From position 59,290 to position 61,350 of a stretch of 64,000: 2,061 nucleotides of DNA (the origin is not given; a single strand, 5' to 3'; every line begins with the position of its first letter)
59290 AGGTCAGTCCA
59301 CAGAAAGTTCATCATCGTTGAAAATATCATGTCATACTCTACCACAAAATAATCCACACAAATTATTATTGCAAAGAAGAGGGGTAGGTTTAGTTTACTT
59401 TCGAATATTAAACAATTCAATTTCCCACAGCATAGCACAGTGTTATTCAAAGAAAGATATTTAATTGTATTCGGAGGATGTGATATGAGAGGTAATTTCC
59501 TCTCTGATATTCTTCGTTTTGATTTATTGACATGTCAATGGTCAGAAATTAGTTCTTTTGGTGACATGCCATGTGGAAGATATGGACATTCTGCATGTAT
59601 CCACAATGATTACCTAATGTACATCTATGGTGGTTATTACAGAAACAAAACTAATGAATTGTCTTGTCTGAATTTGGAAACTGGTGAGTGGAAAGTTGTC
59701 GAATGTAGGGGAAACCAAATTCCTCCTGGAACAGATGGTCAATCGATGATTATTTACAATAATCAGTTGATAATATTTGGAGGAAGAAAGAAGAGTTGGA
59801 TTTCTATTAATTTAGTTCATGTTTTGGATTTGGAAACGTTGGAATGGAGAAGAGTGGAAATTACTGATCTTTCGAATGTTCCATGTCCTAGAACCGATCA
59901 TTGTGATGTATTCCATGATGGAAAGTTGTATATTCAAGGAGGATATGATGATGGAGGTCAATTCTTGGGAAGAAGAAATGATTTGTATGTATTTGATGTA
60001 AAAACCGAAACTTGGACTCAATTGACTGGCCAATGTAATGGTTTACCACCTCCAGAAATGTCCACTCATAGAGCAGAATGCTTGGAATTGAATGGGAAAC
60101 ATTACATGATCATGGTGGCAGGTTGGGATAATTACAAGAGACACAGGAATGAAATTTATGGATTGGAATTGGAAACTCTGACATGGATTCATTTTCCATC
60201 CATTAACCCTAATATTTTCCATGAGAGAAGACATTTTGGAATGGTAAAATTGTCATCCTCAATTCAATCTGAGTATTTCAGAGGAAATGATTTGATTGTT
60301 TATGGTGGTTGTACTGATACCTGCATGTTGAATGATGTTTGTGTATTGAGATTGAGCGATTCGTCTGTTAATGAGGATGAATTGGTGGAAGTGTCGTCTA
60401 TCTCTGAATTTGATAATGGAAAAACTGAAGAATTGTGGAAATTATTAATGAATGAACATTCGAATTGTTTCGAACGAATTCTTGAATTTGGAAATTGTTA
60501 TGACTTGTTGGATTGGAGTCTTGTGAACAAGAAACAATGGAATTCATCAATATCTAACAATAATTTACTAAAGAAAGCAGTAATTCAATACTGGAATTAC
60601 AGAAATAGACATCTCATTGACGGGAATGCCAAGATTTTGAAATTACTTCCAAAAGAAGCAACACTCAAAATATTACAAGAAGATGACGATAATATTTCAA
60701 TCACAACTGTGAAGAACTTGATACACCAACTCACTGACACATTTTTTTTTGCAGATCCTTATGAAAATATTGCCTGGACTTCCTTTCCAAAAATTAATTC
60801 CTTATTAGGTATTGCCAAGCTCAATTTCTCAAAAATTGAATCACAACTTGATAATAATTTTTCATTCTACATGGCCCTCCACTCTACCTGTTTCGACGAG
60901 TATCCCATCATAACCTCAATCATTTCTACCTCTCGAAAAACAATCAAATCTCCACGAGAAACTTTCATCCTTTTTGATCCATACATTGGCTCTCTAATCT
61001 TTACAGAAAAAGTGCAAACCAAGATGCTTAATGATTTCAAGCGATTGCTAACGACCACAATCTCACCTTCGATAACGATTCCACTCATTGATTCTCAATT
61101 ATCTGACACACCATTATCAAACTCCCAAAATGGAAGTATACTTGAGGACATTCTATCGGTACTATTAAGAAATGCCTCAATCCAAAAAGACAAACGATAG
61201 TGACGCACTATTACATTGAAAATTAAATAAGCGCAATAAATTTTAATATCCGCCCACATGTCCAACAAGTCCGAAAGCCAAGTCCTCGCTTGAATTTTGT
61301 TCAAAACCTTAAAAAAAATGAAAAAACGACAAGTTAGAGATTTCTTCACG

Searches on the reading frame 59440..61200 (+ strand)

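Call 48: search_protein_families(library=pfam, proteins=[window:59440-61200:+], max_evalue=0.00001)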
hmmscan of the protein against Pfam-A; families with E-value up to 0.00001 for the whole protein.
window:59440-61200:+ (586 aa): 10 families
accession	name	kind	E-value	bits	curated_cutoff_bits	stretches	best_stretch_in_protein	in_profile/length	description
PF24681.1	Kelch_KLHDC2_KLHL20_DRC7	-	1.7e-60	204.5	50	2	60-270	11-211/221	KLHDC2/KLHL20/DRC7 Kelch-repeats domain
PF24981.1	Beta-prop_ATRN-LZTR1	-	3.2e-36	125.5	50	2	9-142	2-141/289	Attractin/LZTR1 beta-propeller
PF13415.12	Kelch_3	-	1.8e-30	104.9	22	2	6-54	2-47/48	Galactose oxidase, central domain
PF13418.12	Kelch_4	-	6.6e-29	100.1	21.6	1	150-198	1-46/49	Galactose oxidase, central domain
PF01344.31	Kelch_1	-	1.2e-27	95.5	20.1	2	150-196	1-43/46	Kelch motif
PF13964.12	Kelch_6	-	1.1e-25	89.1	25.3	1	150-195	1-43/50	Kelch motif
PF13854.13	Kelch_HCF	-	1.7e-20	74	113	2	59-291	29-258/345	Host cell factor, Kelch-repeats domain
PF07646.21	Kelch_2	-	3.1e-15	55.7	21.3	0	157-197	8-46/48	Kelch motif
PF25210.1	Kelch_FKB95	-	4.4e-15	56.5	70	1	110-228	45-151/268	FKB95, Kelch-repeats domain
PF24996.1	NANM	-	5.1e-06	26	45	0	150-197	53-101/350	N-acetylneuraminate epimerase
